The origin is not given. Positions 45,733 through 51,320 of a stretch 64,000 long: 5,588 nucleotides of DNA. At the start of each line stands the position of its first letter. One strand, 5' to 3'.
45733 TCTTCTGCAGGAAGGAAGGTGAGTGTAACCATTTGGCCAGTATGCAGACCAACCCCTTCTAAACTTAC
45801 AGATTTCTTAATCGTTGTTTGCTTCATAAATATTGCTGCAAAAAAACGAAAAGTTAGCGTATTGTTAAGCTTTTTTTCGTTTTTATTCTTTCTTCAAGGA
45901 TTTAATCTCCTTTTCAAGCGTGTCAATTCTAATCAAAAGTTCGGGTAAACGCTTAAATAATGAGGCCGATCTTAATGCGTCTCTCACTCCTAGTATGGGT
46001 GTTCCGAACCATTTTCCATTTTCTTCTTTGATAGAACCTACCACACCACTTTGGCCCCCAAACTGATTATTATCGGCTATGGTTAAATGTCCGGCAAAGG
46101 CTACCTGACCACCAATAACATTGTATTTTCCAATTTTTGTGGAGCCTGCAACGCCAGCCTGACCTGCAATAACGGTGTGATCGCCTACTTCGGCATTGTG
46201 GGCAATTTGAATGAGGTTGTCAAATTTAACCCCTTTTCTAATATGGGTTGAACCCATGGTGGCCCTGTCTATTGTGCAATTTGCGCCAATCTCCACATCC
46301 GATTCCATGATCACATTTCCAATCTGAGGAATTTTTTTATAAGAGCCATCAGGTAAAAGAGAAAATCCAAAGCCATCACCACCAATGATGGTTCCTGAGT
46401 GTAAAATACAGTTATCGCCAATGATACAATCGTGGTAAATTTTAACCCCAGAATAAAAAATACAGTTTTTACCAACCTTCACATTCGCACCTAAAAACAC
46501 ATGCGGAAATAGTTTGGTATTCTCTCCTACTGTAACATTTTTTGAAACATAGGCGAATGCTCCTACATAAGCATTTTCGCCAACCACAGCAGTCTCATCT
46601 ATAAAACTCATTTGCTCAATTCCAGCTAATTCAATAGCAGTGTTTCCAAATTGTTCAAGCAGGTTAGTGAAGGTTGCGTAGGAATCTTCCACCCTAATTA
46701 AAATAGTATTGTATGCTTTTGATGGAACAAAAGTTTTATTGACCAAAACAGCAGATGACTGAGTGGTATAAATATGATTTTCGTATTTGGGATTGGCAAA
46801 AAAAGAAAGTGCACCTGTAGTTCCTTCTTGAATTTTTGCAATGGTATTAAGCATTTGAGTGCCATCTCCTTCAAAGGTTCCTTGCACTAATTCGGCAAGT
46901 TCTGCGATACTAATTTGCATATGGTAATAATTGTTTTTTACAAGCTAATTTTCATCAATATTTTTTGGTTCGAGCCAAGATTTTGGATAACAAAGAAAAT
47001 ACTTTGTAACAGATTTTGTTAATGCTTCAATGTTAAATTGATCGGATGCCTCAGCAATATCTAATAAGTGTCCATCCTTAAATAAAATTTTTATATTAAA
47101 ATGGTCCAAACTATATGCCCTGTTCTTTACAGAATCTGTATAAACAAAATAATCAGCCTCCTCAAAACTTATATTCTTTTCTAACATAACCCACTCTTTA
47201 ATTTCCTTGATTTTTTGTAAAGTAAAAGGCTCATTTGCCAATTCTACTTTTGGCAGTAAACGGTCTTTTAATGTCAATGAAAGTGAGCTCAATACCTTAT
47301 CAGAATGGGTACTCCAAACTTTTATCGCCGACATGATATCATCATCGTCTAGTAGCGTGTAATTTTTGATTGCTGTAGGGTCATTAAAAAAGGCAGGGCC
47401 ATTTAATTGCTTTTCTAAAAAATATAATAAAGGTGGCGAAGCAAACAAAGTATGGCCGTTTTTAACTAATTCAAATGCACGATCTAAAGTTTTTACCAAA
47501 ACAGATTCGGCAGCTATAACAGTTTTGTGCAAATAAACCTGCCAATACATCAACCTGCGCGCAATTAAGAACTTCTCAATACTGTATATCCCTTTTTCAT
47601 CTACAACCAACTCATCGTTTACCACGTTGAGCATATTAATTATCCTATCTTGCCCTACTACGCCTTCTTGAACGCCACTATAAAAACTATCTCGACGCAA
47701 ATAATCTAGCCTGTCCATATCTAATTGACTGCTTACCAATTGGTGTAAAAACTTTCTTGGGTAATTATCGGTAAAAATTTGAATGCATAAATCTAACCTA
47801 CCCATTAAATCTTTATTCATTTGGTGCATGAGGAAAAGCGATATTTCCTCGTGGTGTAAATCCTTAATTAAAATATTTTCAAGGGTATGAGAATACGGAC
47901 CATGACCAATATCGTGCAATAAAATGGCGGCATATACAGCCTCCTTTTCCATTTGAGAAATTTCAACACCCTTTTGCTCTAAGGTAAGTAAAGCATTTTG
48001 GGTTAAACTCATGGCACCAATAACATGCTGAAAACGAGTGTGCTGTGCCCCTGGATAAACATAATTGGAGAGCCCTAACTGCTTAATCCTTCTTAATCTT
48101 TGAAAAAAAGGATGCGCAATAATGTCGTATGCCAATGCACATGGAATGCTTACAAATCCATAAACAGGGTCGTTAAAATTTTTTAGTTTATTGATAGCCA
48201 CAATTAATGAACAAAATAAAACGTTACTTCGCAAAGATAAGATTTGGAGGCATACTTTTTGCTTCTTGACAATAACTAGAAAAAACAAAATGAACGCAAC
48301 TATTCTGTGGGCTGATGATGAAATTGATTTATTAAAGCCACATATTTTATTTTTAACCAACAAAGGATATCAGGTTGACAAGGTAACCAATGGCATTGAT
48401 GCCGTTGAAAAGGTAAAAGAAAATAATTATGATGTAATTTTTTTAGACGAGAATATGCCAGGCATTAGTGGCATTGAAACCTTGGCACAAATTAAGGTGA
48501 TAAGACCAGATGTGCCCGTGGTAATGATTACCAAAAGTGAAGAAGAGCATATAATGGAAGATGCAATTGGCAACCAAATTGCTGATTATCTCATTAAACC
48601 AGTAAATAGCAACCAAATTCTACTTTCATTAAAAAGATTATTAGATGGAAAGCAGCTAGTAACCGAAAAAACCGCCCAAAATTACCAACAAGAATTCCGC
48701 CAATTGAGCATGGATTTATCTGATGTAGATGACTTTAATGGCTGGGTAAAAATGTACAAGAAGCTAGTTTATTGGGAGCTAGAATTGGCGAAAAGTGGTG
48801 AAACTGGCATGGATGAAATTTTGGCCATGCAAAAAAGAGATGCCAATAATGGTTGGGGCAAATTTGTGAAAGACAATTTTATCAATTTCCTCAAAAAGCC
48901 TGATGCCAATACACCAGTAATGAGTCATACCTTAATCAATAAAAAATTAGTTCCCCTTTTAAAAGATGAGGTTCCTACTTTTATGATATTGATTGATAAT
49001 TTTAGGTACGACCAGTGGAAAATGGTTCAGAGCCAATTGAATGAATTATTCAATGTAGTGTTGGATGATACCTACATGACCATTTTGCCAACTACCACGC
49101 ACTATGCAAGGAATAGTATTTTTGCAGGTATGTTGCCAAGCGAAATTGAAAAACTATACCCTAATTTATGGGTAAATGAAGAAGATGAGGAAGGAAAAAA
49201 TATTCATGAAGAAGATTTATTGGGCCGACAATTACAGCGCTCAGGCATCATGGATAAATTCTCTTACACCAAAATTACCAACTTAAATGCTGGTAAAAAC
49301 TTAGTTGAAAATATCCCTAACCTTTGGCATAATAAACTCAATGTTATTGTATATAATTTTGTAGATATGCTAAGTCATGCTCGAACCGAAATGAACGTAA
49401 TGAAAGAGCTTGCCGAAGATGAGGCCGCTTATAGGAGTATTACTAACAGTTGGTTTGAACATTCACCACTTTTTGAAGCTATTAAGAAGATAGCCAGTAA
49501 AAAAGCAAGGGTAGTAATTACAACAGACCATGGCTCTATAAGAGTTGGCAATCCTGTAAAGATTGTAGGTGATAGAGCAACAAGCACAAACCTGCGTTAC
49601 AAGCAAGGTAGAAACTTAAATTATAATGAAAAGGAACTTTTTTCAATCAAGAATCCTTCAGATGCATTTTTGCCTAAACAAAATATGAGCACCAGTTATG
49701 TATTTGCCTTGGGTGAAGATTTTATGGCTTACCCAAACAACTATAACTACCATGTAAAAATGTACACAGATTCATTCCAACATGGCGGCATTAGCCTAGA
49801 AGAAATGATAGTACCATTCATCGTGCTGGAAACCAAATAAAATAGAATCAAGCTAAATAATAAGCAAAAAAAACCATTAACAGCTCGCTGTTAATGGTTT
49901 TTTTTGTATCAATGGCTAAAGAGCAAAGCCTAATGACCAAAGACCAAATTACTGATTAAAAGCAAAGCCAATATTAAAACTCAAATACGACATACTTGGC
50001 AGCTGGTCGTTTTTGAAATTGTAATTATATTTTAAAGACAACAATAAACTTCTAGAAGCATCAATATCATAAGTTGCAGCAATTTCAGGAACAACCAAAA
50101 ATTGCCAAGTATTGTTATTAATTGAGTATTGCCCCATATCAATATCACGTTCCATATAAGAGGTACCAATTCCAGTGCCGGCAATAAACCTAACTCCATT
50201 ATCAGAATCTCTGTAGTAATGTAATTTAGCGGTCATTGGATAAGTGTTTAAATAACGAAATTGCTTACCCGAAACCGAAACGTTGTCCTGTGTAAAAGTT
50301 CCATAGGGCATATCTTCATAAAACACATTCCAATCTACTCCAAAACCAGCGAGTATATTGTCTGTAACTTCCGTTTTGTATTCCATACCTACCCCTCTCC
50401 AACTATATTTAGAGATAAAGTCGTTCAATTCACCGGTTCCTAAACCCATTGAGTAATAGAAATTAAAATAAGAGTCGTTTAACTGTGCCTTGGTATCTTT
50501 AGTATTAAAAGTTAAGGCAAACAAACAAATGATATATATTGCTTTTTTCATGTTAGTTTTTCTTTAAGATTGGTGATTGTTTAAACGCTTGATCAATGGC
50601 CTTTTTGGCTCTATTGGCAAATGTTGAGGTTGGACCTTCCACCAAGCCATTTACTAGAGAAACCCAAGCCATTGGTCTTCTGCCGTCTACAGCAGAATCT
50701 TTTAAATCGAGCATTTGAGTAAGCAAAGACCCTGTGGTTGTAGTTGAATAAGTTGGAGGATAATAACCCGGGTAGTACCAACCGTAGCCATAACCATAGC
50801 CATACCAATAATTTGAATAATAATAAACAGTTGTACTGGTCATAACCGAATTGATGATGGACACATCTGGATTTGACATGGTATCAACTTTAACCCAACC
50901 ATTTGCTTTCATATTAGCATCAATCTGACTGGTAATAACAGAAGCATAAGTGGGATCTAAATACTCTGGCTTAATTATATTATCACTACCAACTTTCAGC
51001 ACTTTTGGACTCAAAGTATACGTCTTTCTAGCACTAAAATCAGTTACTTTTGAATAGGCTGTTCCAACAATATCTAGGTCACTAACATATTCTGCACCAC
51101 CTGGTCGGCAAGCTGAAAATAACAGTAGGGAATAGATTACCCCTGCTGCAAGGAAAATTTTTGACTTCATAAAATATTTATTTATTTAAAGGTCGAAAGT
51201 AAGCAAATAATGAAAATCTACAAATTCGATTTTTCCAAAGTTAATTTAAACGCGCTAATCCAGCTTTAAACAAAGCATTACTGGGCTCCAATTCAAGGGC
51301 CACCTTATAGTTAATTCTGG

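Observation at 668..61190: Strongly over-represented DNA word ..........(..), family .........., in intergenic DNA and in several reading frames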

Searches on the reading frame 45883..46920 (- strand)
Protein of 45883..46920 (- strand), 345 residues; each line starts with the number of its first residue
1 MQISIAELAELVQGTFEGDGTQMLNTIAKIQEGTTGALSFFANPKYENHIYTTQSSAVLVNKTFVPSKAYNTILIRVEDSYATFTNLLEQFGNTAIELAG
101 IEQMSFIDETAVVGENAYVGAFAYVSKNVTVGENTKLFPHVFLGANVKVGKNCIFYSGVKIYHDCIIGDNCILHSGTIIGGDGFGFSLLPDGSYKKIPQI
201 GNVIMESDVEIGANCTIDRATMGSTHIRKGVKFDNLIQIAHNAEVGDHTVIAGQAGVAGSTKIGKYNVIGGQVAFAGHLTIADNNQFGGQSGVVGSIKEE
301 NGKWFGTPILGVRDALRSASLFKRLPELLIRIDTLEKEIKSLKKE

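Call 29: search_protein_families(library=pfam, proteins=[window:45883-46920:-])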
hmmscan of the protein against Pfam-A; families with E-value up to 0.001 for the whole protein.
window:45883-46920:- (345 aa): 4 families
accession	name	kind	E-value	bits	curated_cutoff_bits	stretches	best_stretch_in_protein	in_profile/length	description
PF00132.30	Hexapep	-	6.8e-28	95.6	27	3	146-181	1-36/36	Bacterial transferase hexapeptide (six repeats)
PF04613.19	LpxD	-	8.6e-19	67.6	30.8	1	24-89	4-69/70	UDP-3-O-[3-hydroxymyristoyl] glucosamine N-acyltransferase, LpxD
PF25084.1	LbH_EIF2B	-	7.4e-10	39.2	54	1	101-180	18-100/105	EIF2B subunit epsilon LbH domain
PF21711.3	DCTN5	-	0.00035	20.7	40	0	143-180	104-141/182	Dynactin subunit 5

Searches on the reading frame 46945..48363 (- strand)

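Call 29: search_protein_families(library=pfam, proteins=[window:46945-48363:-])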
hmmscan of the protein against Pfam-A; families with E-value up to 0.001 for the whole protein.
window:46945-48363:- (472 aa): 2 families
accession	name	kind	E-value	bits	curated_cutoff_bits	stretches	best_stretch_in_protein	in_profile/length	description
PF19276.4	HD_assoc_2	-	1.6e-10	41.2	23.1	1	238-298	3-63/222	HD associated region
PF01966.28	HD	-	1.8e-07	31.9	22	1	110-186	1-73/116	HD domain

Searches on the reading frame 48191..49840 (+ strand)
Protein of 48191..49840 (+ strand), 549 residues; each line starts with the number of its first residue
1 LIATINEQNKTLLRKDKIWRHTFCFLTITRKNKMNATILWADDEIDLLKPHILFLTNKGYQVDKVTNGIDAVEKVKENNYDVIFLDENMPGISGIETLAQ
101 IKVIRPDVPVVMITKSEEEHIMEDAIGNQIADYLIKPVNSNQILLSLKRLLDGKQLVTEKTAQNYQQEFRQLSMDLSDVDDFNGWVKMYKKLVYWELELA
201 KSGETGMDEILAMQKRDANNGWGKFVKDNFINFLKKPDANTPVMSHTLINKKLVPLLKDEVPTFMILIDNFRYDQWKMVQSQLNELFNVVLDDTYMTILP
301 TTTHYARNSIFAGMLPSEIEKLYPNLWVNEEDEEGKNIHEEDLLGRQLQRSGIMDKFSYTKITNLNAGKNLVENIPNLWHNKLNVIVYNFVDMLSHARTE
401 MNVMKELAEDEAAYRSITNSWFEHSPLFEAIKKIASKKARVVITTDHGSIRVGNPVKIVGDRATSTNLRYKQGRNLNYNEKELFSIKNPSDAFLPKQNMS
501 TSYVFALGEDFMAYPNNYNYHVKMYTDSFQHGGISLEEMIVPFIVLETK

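Call 29: search_protein_families(library=pfam, proteins=[window:48191-49840:+])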
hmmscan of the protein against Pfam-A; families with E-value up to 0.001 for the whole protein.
window:48191-49840:+ (549 aa): 2 families
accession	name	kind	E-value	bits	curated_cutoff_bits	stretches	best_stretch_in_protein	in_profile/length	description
PF08665.17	PglZ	-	1.4e-25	90.8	25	1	264-455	4-178/179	PglZ domain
PF00072.30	Response_reg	-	6.2e-24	84.8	30.2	1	38-145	1-108/111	Response regulator receiver domain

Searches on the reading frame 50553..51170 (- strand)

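Call 30: search_protein_families(library=pfam, proteins=[window:50553-51170:-])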
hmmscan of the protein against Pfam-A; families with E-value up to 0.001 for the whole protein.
window:50553-51170:- (205 aa): 1 family
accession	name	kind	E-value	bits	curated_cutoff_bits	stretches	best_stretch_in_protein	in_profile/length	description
PF13590.11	DUF4136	-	8e-21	75.5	32.8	1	35-200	1-151/152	Domain of unknown function (DUF4136)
